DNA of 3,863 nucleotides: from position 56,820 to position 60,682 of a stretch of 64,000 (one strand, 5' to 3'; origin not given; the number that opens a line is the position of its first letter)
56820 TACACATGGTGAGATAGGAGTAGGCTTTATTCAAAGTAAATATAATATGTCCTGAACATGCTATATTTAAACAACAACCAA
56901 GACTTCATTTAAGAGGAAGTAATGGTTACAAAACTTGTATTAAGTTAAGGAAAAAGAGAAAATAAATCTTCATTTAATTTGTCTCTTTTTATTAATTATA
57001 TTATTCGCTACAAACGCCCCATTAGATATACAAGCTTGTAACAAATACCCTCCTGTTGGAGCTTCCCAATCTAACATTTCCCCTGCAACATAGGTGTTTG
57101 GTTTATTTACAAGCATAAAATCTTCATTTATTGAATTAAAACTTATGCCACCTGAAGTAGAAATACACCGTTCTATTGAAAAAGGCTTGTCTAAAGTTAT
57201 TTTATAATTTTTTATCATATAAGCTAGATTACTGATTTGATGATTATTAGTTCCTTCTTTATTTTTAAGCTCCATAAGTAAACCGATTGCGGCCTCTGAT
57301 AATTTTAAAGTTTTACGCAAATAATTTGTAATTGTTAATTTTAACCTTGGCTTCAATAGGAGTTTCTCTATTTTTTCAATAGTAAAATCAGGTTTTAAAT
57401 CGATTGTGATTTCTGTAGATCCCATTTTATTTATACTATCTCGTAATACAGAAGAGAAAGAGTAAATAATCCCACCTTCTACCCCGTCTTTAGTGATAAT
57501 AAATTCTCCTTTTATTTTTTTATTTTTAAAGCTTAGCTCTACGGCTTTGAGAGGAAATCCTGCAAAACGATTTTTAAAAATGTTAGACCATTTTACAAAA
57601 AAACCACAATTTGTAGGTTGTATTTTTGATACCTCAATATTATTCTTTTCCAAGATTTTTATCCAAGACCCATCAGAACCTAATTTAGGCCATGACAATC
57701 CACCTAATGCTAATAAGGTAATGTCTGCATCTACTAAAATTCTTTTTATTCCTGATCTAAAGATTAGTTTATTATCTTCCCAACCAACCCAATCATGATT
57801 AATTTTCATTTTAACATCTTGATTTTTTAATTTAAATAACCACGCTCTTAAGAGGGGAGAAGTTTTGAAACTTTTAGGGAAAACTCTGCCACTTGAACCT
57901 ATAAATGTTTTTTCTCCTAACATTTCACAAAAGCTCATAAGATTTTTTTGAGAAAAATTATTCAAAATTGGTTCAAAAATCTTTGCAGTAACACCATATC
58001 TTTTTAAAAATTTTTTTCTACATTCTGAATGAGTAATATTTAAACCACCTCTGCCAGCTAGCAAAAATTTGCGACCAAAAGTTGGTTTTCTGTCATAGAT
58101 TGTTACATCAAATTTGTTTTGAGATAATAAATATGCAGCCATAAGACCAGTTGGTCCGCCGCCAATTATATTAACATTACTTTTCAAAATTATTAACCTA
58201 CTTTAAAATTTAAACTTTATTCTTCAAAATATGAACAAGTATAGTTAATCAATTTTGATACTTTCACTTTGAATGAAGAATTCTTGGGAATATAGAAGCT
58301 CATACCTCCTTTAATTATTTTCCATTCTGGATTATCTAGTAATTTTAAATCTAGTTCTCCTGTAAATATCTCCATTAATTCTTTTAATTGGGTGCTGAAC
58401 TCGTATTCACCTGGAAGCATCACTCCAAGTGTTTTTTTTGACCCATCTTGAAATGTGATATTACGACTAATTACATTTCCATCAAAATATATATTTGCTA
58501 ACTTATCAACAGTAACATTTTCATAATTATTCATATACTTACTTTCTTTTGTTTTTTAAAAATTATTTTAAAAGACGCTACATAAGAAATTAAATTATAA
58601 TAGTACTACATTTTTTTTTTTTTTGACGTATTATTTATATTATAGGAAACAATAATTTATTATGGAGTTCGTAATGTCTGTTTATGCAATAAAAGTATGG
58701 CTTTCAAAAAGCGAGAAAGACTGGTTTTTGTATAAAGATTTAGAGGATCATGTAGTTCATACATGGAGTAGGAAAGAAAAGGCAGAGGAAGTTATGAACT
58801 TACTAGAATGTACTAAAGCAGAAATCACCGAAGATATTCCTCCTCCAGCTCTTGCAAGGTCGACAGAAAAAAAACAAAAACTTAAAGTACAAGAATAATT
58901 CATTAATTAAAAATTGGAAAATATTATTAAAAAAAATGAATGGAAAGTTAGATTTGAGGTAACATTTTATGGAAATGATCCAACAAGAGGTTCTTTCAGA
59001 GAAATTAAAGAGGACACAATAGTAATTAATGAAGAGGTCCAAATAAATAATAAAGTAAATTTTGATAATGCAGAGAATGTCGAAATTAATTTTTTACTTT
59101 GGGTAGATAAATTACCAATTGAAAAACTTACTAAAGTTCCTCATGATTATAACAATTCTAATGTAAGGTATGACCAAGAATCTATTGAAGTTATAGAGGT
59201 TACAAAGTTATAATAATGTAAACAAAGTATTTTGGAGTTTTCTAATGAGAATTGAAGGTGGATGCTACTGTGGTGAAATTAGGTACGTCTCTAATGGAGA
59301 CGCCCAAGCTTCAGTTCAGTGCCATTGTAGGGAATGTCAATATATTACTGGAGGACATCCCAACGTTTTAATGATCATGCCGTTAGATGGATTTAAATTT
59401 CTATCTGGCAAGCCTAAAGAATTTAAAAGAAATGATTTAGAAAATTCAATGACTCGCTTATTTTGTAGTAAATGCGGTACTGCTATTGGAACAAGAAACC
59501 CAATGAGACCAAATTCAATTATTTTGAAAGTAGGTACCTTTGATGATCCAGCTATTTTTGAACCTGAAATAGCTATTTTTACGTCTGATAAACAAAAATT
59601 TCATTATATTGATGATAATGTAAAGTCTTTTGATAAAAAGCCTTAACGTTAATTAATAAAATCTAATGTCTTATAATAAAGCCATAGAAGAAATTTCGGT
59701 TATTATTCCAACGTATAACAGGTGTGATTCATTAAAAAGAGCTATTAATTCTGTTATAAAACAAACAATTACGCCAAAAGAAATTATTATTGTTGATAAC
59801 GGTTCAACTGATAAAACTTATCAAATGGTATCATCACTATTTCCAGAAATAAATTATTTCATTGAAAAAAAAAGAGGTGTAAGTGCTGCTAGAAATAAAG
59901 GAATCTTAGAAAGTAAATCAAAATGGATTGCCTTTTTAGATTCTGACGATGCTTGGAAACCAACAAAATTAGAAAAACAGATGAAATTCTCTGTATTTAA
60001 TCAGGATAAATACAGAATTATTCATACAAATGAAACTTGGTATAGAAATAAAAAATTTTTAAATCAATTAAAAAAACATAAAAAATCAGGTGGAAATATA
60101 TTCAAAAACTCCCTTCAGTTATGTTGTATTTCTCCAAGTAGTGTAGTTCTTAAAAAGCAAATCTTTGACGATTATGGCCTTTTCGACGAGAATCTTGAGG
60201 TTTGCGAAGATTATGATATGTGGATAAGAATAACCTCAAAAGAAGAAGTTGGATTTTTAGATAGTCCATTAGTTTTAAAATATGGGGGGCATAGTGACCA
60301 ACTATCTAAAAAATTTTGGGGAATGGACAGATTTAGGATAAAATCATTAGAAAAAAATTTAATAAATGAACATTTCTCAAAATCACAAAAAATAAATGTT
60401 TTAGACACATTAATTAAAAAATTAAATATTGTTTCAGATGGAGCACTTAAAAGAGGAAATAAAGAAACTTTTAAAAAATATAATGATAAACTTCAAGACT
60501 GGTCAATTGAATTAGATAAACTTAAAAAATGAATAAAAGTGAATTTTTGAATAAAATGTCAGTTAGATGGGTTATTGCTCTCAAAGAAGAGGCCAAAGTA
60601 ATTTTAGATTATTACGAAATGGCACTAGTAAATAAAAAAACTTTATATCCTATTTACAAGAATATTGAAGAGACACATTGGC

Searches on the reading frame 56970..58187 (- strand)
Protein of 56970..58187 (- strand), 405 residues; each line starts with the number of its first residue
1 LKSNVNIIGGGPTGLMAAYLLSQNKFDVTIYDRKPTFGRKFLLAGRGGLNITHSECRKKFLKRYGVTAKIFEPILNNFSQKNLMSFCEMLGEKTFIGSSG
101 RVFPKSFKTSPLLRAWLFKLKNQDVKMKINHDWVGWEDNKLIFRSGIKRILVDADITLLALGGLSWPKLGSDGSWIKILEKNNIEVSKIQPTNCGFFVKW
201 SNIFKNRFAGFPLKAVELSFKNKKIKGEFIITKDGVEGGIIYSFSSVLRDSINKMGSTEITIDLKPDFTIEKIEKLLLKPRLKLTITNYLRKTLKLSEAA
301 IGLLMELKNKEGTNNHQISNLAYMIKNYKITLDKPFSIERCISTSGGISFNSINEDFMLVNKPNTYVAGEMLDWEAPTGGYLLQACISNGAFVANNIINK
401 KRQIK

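Call 39: search_protein_families(library=pfam, proteins=[window:56970-58187:-], max_evalue=0.01)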
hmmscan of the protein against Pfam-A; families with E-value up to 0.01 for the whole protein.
window:56970-58187:- (405 aa): 8 families
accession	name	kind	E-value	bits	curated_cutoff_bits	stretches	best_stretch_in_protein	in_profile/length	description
PF03486.20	HI0933_like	-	3.1e-64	217.2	50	1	4-394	2-242/244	HI0933-like protein Rossmann domain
PF22780.1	HI0933_like_1st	-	6.6e-24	85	27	1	190-340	1-162/165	HI0933-like protein barrel and H2TH domain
PF13450.12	NAD_binding_8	-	8.3e-08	32.8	21.9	1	7-38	1-32/68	NAD(P)-binding Rossmann-like domain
PF01946.23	Thi4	-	1.2e-05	25.2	26.2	1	2-67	17-83/235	Thi4 family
PF01266.30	DAO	-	6.4e-05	23.1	27.9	1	5-38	2-35/353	FAD dependent oxidoreductase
PF01494.25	FAD_binding_3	-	0.00019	21.2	22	1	3-36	2-35/349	FAD binding domain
PF07992.20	Pyr_redox_2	-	0.0025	17.7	26.1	1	4-36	2-34/291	Pyridine nucleotide-disulphide oxidoreductase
PF00070.33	Pyr_redox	-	0.0041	18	22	0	5-40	2-37/82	Pyridine nucleotide-disulphide oxidoreductase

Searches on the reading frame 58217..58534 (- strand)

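Call 40: search_protein_families(library=pfam, proteins=[window:58217-58534:-], max_evalue=0.01)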
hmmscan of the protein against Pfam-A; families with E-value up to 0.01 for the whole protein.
window:58217-58534:- (105 aa): 1 family
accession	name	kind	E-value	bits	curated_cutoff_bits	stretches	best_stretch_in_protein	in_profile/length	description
PF06865.17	Ppnp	-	1.5e-34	118.6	25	1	13-102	3-92/92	Pyrimidine/purine nucleoside phosphorylase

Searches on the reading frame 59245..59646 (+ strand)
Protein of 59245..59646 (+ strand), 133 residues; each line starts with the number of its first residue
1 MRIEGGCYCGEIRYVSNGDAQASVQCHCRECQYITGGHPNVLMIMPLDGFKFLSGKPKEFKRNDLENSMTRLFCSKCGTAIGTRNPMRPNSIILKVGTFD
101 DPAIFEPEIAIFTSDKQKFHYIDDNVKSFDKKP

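Call 40: search_protein_families(library=pfam, proteins=[window:59245-59646:+], max_evalue=0.01)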
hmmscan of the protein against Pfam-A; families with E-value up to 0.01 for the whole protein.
window:59245-59646:+ (133 aa): 1 family
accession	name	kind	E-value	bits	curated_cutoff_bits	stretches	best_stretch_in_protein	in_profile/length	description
PF04828.22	GFA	-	8.5e-28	97.2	24.3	1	3-114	2-114/115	Glutathione-dependent formaldehyde-activating enzyme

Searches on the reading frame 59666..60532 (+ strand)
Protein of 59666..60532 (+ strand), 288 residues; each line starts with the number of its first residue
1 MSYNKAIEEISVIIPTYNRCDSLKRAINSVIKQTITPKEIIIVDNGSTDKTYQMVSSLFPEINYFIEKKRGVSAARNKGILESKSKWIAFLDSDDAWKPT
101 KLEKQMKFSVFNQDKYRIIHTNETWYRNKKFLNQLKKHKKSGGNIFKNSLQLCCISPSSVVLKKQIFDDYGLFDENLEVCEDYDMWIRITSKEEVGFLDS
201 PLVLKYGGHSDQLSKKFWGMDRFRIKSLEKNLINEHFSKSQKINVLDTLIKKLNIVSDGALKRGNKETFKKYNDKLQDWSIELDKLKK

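Call 40: search_protein_families(library=pfam, proteins=[window:59666-60532:+], max_evalue=0.01)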
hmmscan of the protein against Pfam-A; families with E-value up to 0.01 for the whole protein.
window:59666-60532:+ (288 aa): 5 families
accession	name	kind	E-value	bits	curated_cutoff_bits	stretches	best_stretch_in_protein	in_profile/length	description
PF00535.33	Glycos_transf_2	-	5.6e-34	117.9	23.3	1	11-167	1-164/168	Glycosyl transferase family 2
PF10111.15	Glyco_tranf_2_2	-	1.9e-17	64.1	27.3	1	11-223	1-231/276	Glycosyltransferase like family 2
PF13641.12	Glyco_tranf_2_3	-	2.5e-17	64.1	27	1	10-191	3-196/230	Glycosyltransferase like family 2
PF13632.12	Glyco_trans_2_3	-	0.0044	17.3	27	1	87-192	1-109/198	Glycosyl transferase family group 2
PF13704.12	Glyco_tranf_2_4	-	0.0077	17.1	27.5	0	37-94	19-81/98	Glycosyl transferase family 2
